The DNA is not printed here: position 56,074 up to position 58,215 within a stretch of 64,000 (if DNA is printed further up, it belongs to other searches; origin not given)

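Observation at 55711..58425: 2.7-kb cargo (small protein + GHKL ATPase) inserted between trbB and trbC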

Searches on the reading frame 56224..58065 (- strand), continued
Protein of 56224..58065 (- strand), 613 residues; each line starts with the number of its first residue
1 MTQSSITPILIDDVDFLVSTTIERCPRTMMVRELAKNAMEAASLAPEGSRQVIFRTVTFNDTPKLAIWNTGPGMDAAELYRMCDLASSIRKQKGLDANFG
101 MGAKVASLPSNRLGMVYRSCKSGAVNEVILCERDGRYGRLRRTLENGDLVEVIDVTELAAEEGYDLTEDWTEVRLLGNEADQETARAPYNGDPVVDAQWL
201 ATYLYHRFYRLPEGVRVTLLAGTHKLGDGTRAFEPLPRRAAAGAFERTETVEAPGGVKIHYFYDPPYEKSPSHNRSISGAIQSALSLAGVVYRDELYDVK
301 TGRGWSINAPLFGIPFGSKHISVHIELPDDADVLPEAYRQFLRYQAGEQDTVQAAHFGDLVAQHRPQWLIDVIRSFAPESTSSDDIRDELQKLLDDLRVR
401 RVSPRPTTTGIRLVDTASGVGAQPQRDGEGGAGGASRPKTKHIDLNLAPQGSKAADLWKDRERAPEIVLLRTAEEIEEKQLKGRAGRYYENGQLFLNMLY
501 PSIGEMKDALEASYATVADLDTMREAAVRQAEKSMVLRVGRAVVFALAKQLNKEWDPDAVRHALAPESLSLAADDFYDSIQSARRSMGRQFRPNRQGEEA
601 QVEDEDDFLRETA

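Call 38: predict_structure(alignment_id=A2)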
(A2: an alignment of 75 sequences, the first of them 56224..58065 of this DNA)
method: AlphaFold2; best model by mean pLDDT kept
length: 613 residues; sequences in the alignment: 75
mean_pLDDT: 78.7   pTM: 0.68
mean pLDDT of the five models: 78.7, 77.9, 76.6, 76.0, 73.5
residues with pLDDT >= 90: 218; 70-90: 250; 50-70: 46; < 50: 99
segments of 3 or more residues with pLDDT < 50: 14-21, 94-96, 98-100, 379-382, 399-423, 425-437, 440-460, 594-613
pLDDT, mean of each block of 10 residues (from residue 1): 70 49 66 87 92 95 95 91 67 50 60 90 94 84 85 93 94 93 91 86 91 94 88 93 94 93 89 82 89 92 86 85 94 77 75 87 91 73 70 71 40 41 45 45 41 39 79 84 87 87 92 86 89 90 87 82 90 87 85 50 42 37
secondary structure, 60 per line:
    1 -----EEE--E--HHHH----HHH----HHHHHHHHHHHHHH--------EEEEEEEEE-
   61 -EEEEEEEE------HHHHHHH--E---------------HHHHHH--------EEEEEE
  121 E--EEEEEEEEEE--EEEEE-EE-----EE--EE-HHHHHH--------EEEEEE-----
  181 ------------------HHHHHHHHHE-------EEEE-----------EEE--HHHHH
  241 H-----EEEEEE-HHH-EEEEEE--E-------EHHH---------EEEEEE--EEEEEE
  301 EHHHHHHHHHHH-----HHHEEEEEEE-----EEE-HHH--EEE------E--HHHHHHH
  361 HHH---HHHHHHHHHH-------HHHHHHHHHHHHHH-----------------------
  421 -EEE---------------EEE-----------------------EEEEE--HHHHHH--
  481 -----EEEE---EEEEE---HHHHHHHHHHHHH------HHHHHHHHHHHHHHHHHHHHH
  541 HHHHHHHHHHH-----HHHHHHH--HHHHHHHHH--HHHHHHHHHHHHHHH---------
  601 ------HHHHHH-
elements in order: E6-8 H14-17 H29-42 E51-59 E62-69 H76-82 H101-106 E115-121 E124-133 E136-140 H156-161 E170-175 H199-207 E216-219 E231-233 H236-241 E247-252 E258-263 E287-292 E295-301 H302-312 E321-327 E333-335 E342-344 H354-363 H367-376 H384-397 E422-424 E440-442 E466-470 H473-478 E486-489 E493-497 H501-513 H520-551 H557-563 H566-574 H577-591 H607-612

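Call 40: search_protein_families(library=pfam, proteins=[P0129, P0133, P0141, P0156, P0177, P0146, P0167, P0168, P0203], max_evalue=0.01)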
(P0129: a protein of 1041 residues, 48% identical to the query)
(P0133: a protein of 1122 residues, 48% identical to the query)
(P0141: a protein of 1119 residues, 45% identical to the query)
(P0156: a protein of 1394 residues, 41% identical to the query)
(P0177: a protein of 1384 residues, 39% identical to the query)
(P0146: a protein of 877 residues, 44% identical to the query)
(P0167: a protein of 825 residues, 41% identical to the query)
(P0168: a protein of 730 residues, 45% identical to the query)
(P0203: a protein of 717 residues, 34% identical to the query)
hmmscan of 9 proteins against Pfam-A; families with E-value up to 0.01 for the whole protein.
P0129 (1041 aa): 14 families
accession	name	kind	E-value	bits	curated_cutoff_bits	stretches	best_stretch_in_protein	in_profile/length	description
PF14559.12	TPR_19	-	2.8e-25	88.9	25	4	690-741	2-53/68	Tetratricopeptide repeat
PF13431.12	TPR_17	-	1.5e-24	84.6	24.4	2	840-869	2-31/34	Tetratricopeptide repeat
PF07719.23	TPR_2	-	6.9e-23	79.3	27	0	819-850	3-34/34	Tetratricopeptide repeat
PF13428.12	TPR_14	-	2.4e-17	62.1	23.5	2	820-860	4-44/44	Tetratricopeptide repeat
PF13414.12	TPR_11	-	3.1e-14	52.8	26.8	1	824-865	1-42/42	TPR repeat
PF13432.12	TPR_16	-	6.7e-12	46.1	32.7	2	788-851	3-65/65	Tetratricopeptide repeat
PF13181.12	TPR_8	-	1e-10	41.3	25.7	0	822-850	6-34/34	Tetratricopeptide repeat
PF13424.12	TPR_12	-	3e-09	37.4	30.1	1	680-741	11-73/77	Tetratricopeptide repeat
PF00515.34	TPR_1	-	1.3e-07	31.5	27.8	0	852-880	2-30/34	Tetratricopeptide repeat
PF17874.7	TPR_MalT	-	6.8e-07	29.3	45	0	580-802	53-294/336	MalT-like TPR region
PF02518.31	HATPase_c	-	5e-05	24.1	26.4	1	31-115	9-88/111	Histidine kinase-, DNA gyrase B-, and HSP90-like ATPase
PF12895.13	ANAPC3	-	0.00019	22.1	27.2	0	623-671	3-50/82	Anaphase-promoting complex, cyclosome, subunit 3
PF22860.2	DUF7017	-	0.0018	18.7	27.5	0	693-795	15-118/141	Domain of unknown function (DUF7017)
PF07721.20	TPR_4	-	0.007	17.3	27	1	713-736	1-24/26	Tetratricopeptide repeat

P0133 (1122 aa): 16 families
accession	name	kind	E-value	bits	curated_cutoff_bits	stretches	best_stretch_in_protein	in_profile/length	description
PF07719.23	TPR_2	-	1.6e-36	121.8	27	1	723-756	1-34/34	Tetratricopeptide repeat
PF13432.12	TPR_16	-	1.5e-32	112.1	32.7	4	938-999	5-65/65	Tetratricopeptide repeat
PF13428.12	TPR_14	-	3.9e-24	83.1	23.5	0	999-1035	1-37/44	Tetratricopeptide repeat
PF13181.12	TPR_8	-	1.6e-23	81.3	25.7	0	723-755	1-33/34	Tetratricopeptide repeat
PF13431.12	TPR_17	-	4.6e-23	80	24.4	0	781-813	2-34/34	Tetratricopeptide repeat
PF14559.12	TPR_19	-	1.6e-21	76.8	25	5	1045-1100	2-57/68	Tetratricopeptide repeat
PF13424.12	TPR_12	-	1.6e-16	60.7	30.1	1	933-994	6-74/77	Tetratricopeptide repeat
PF00515.34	TPR_1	-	1.9e-15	56.4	27.8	0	735-756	13-34/34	Tetratricopeptide repeat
PF13414.12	TPR_11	-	2.5e-15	56.3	26.8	0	782-803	18-39/42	TPR repeat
PF12895.13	ANAPC3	-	2.1e-09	37.9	27.2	0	634-683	3-51/82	Anaphase-promoting complex, cyclosome, subunit 3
PF13374.12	TPR_10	-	9.2e-07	29.1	27.5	0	1073-1097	7-31/42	Tetratricopeptide repeat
PF23914.1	TPR_CcmH_CycH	-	2.4e-05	24.7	42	0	765-850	57-145/158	Cytochrome c-type biogenesis protein H TPR domain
PF24885.1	TPR_NPHP3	-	0.00011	22.1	100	0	1025-1098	97-171/239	Nephrocystin-3 TPR domain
PF02518.31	HATPase_c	-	0.00016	22.5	26.4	1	46-122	9-80/111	Histidine kinase-, DNA gyrase B-, and HSP90-like ATPase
PF23300.3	HEAT_Nup120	-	0.00092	19.5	29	0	985-1102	12-119/170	Nucleoporin Nup120, HEAT repeats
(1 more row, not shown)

P0141 (1119 aa): 27 families (the best 25 are shown)
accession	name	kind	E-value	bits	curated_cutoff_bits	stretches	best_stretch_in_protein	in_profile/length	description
PF14559.12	TPR_19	-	6.5e-33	113.3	25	5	753-810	1-58/68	Tetratricopeptide repeat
PF07719.23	TPR_2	-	1.4e-27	93.9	27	0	743-776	1-34/34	Tetratricopeptide repeat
PF13432.12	TPR_16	-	5e-27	94.4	32.7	3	963-1018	10-65/65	Tetratricopeptide repeat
PF13431.12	TPR_17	-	9.8e-23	78.9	24.4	1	766-798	2-34/34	Tetratricopeptide repeat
PF13424.12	TPR_12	-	5.9e-22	78.1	30.1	3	848-910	5-74/77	Tetratricopeptide repeat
PF13428.12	TPR_14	-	4.4e-21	73.7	23.5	0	778-817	2-41/44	Tetratricopeptide repeat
PF12895.13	ANAPC3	-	6.7e-15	55.6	27.2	2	825-900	2-77/82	Anaphase-promoting complex, cyclosome, subunit 3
PF13181.12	TPR_8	-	7.7e-13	47.9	25.7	0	779-806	3-30/34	Tetratricopeptide repeat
PF00515.34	TPR_1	-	1.2e-12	47.5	27.8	0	779-806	3-30/34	Tetratricopeptide repeat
PF25064.1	ARM_TT21_5th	-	4.6e-11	43.5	27.8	0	816-879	5-68/117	TT21 fifth ARM repeats domain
PF13414.12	TPR_11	-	1.1e-09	38.2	26.8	0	692-722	12-42/42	TPR repeat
PF13374.12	TPR_10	-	1.9e-09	37.7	27.5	0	850-875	6-31/42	Tetratricopeptide repeat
PF13371.12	TPR_9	-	1e-08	35.5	35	1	749-802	1-54/73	Tetratricopeptide repeat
PF25058.1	ARM_TT21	-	1.9e-08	34.8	27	1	706-853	5-135/155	Tetratricopeptide repeat protein 21 ARM repeat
PF23914.1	TPR_CcmH_CycH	-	1.9e-08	34.7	42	1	816-902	54-142/158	Cytochrome c-type biogenesis protein H TPR domain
PF13589.12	HATPase_c_3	-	0.00032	21.2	25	1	32-114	7-87/137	Histidine kinase-, DNA gyrase B-, and HSP90-like ATPase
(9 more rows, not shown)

P0156 (1394 aa): 22 families
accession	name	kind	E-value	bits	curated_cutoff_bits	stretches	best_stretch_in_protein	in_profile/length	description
PF14559.12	TPR_19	-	2.4e-52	175.6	25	8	698-756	3-60/68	Tetratricopeptide repeat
PF13432.12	TPR_16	-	8.5e-44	148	32.7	10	1178-1233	6-61/65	Tetratricopeptide repeat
PF13428.12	TPR_14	-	1.9e-40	133.5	23.5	2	792-828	4-40/44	Tetratricopeptide repeat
PF07719.23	TPR_2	-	2.1e-28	96.5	27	0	757-788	3-34/34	Tetratricopeptide repeat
PF13424.12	TPR_12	-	8.4e-16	58.4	30.1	3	653-716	5-75/77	Tetratricopeptide repeat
PF13431.12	TPR_17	-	2.1e-15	56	24.4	1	640-671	2-33/34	Tetratricopeptide repeat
PF09295.16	ChAPs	-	2e-13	50.6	20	0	730-808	211-287/395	ChAPs (Chs5p-Arf1p-binding proteins)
PF12895.13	ANAPC3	-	2e-11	44.4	27.2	0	1147-1228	2-81/82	Anaphase-promoting complex, cyclosome, subunit 3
PF00515.34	TPR_1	-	8.7e-11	41.6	27.8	0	651-682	1-32/34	Tetratricopeptide repeat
PF13181.12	TPR_8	-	1.7e-10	40.6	25.7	0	651-683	1-33/34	Tetratricopeptide repeat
PF13429.12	TPR_15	-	2.5e-10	40.7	26.2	1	688-811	148-270/280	Tetratricopeptide repeat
PF25064.1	ARM_TT21_5th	-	2e-09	38.2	27.8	0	835-887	12-64/117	TT21 fifth ARM repeats domain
PF23914.1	TPR_CcmH_CycH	-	1.3e-08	35.3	42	1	644-755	43-156/158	Cytochrome c-type biogenesis protein H TPR domain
PF23240.1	HAT_PRP39_N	-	3.4e-08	34.2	27.7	0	641-733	4-95/168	PRP39 N-terminal HAT repeat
PF13414.12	TPR_11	-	5e-08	32.9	26.8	1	629-665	6-42/42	TPR repeat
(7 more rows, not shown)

P0177 (1384 aa): 19 families
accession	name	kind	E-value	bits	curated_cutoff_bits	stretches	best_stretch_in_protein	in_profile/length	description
PF14559.12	TPR_19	-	6.3e-51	171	25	9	1181-1228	5-52/68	Tetratricopeptide repeat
PF13428.12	TPR_14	-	1.9e-40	133.6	23.5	5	1032-1070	4-42/44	Tetratricopeptide repeat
PF07719.23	TPR_2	-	5.4e-36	120.2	27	1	1031-1062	3-34/34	Tetratricopeptide repeat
PF13431.12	TPR_17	-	2e-26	90.4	24.4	0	914-944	2-32/34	Tetratricopeptide repeat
PF13432.12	TPR_16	-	1.6e-25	89.6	32.7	8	1180-1235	10-65/65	Tetratricopeptide repeat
PF13371.12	TPR_9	-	5.2e-24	84.5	35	2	1178-1229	6-57/73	Tetratricopeptide repeat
PF13424.12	TPR_12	-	1.7e-15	57.4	30.1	2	1134-1198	5-76/77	Tetratricopeptide repeat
PF13414.12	TPR_11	-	6e-14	51.9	26.8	0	1039-1070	4-35/42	TPR repeat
PF04733.20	Coatomer_E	-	3.6e-10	40.2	21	0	824-862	203-241/290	Coatomer epsilon subunit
PF23914.1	TPR_CcmH_CycH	-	6.2e-08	33.1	42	0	1035-1131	56-154/158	Cytochrome c-type biogenesis protein H TPR domain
PF00515.34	TPR_1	-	1e-07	31.9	27.8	0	1033-1062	5-34/34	Tetratricopeptide repeat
PF13181.12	TPR_8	-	4.4e-05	23.8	25.7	0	1035-1061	7-33/34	Tetratricopeptide repeat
PF25064.1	ARM_TT21_5th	-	0.00015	22.5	27.8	0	1035-1124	7-98/117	TT21 fifth ARM repeats domain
PF12895.13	ANAPC3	-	0.0013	19.4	27.2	0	974-1033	3-62/82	Anaphase-promoting complex, cyclosome, subunit 3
PF14561.12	TPR_20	-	0.0019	18.9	25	0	1050-1085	9-44/90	Tetratricopeptide repeat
PF13589.12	HATPase_c_3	-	0.0023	18.4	25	1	32-115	7-85/137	Histidine kinase-, DNA gyrase B-, and HSP90-like ATPase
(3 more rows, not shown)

P0146 (877 aa): 21 families
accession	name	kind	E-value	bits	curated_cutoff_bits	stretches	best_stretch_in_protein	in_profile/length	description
PF07719.23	TPR_2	-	5.6e-31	104.5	27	1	708-735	7-34/34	Tetratricopeptide repeat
PF13432.12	TPR_16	-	3.9e-22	78.8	32.7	5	711-771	6-65/65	Tetratricopeptide repeat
PF00515.34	TPR_1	-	1e-18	66.7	27.8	1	707-735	6-34/34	Tetratricopeptide repeat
PF13181.12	TPR_8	-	7.2e-15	54.3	25.7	0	708-735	7-34/34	Tetratricopeptide repeat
PF14559.12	TPR_19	-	1.1e-14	54.9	25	2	680-738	3-60/68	Tetratricopeptide repeat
PF13431.12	TPR_17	-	1.7e-14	53.2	24.4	0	691-723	2-34/34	Tetratricopeptide repeat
PF13428.12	TPR_14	-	1.5e-13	50.4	23.5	0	708-736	7-35/44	Tetratricopeptide repeat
PF13414.12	TPR_11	-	3.5e-10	39.9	26.8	0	677-716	3-42/42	TPR repeat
PF13374.12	TPR_10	-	1.7e-09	37.8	27.5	1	702-731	2-31/42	Tetratricopeptide repeat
PF12895.13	ANAPC3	-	2.7e-09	37.6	27.2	0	613-680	3-70/82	Anaphase-promoting complex, cyclosome, subunit 3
PF13424.12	TPR_12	-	7.2e-09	36.2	30.1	1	703-767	4-75/77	Tetratricopeptide repeat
PF11846.14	Wzy_C_2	-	8.4e-09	36.1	28.5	0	602-665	116-178/191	Virulence factor membrane-bound polymerase, C-terminal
PF17874.7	TPR_MalT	-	5.7e-08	32.8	45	2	676-804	9-155/336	MalT-like TPR region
PF23914.1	TPR_CcmH_CycH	-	7.8e-08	32.7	42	0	674-756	56-140/158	Cytochrome c-type biogenesis protein H TPR domain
PF13176.12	TPR_7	-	5.7e-06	26.5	27.9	0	706-736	3-33/36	Tetratricopeptide repeat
PF13589.12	HATPase_c_3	-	0.00096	19.6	25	1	31-114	7-87/137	Histidine kinase-, DNA gyrase B-, and HSP90-like ATPase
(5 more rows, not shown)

P0167 (825 aa): 11 families
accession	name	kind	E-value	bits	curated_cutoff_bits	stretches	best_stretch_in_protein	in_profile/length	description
PF14559.12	TPR_19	-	1.9e-18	67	25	3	756-808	8-59/68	Tetratricopeptide repeat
PF13428.12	TPR_14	-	3.3e-16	58.6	23.5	3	705-748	1-44/44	Tetratricopeptide repeat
PF13431.12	TPR_17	-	1.9e-09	37.5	24.4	0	697-724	5-32/34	Tetratricopeptide repeat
PF13424.12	TPR_12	-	1.7e-08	34.9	30.1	1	676-733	8-73/77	Tetratricopeptide repeat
PF07719.23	TPR_2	-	2.8e-08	33.7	27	0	780-806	8-34/34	Tetratricopeptide repeat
PF13181.12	TPR_8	-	1.6e-07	31.3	25.7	0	708-733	4-29/34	Tetratricopeptide repeat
PF13432.12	TPR_16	-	0.0002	22.2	32.7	1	716-773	8-65/65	Tetratricopeptide repeat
PF02518.31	HATPase_c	-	0.00037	21.3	26.4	1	30-109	8-82/111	Histidine kinase-, DNA gyrase B-, and HSP90-like ATPase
PF00515.34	TPR_1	-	0.0018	18.4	27.8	0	739-769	1-31/34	Tetratricopeptide repeat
PF13414.12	TPR_11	-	0.0079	16.3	26.8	0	748-776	3-31/42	TPR repeat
PF13589.12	HATPase_c_3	-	0.0082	16.6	25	0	32-111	7-84/137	Histidine kinase-, DNA gyrase B-, and HSP90-like ATPase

P0168 (730 aa): 7 families
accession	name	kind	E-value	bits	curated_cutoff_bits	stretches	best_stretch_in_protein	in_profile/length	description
PF13431.12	TPR_17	-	6.2e-05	23.4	24.4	0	685-715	3-33/34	Tetratricopeptide repeat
PF14559.12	TPR_19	-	0.00026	21.7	25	1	643-695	8-59/68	Tetratricopeptide repeat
PF13428.12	TPR_14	-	0.00051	20.9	23.5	1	664-704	4-44/44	Tetratricopeptide repeat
PF02518.31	HATPase_c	-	0.0016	19.3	26.4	1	31-115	9-88/111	Histidine kinase-, DNA gyrase B-, and HSP90-like ATPase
PF07719.23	TPR_2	-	0.0034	17.9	27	0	663-694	3-34/34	Tetratricopeptide repeat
PF13181.12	TPR_8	-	0.0098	16.4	25.7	0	666-694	6-34/34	Tetratricopeptide repeat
PF13432.12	TPR_16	-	0.0099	16.8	32.7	0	642-695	13-65/65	Tetratricopeptide repeat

P0203 (717 aa): 1 family
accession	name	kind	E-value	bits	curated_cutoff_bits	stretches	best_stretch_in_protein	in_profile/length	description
PF02518.31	HATPase_c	-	0.0089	16.9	26.4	0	157-231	11-78/111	Histidine kinase-, DNA gyrase B-, and HSP90-like ATPase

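Call 41: fold_search(model_id=the predicted structure, library=pdb)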
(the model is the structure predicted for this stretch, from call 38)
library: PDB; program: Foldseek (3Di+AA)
matches with E <= 10: 1105; with E <= 0.001: 194
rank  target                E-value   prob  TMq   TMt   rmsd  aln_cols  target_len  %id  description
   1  6o1e                  2.0e-10  1.00  0.36  0.48   9.2       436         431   10  The crystal structure of human MORC3 ATPase-CW in complex with AMPPNP (released 2019-03-20)
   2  6mw7_D                4.1e-10  1.00  0.33  0.39  10.1       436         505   12  Crystal structure of ATPase module of SMCHD1 bound to ATP (released 2019-09-11)
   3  6mw7_C                4.3e-10  1.00  0.33  0.38   9.7       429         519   12  Crystal structure of ATPase module of SMCHD1 bound to ATP (released 2019-09-11)
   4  6mw7_B                4.3e-10  1.00  0.32  0.38  10.3       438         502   12  Crystal structure of ATPase module of SMCHD1 bound to ATP (released 2019-09-11)
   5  5ix2_A                4.5e-10  1.00  0.34  0.46   8.7       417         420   10  Crystal structure of mouse Morc3 ATPase-CW cassette in complex with AMPPNP and unmodified H3 peptide (released 2016-08-17)
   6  6mw7_A                8.9e-10  1.00  0.33  0.38  10.1       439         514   14  Crystal structure of ATPase module of SMCHD1 bound to ATP (released 2019-09-11)
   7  5j5p_A                1.6e-09  1.00  0.30  0.43   9.0       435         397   13  AMP-PNP-stabilized ATPase domain of topoisomerase IV from Streptococcus pneumoniae, complex type I (released 2017-07-26)
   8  5ix2_B                2.6e-09  1.00  0.33  0.45   9.5       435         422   10  Crystal structure of mouse Morc3 ATPase-CW cassette in complex with AMPPNP and unmodified H3 peptide (released 2016-08-17)
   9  1nhh                  2.9e-09  1.00  0.33  0.55   6.9       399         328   13  Crystal structure of N-terminal 40KD MutL protein (LN40) complex with ADPnP and one Rubidium (released 2003-06-10)
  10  9cdh_A                3.0e-09  1.00  0.35  0.43  11.2       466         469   13  MORC2 PD mutant with DNA (released 2025-07-09)
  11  5j5p_B                3.6e-09  1.00  0.30  0.42   9.0       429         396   13  AMP-PNP-stabilized ATPase domain of topoisomerase IV from Streptococcus pneumoniae, complex type I (released 2017-07-26)
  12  7k7t_A                4.2e-09  1.00  0.37  0.54   6.9       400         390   11  Crystal structure of human MORC4 ATPase-CW in complex with AMPPNP (released 2020-11-11)
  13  1b63                  4.2e-09  1.00  0.34  0.55   6.9       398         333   12  MUTL COMPLEXED WITH ADPNP (released 1999-06-08)
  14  4wub                  4.5e-09  1.00  0.29  0.42   8.1       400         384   12  N-terminal 43 kDa fragment of the E. coli DNA gyrase B subunit grown from 100 mM KCl condition (released 2015-04-08)
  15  9cdj_B                4.7e-09  1.00  0.35  0.45  14.3       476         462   12  MORC2 ATPase with DNA (released 2025-07-09)
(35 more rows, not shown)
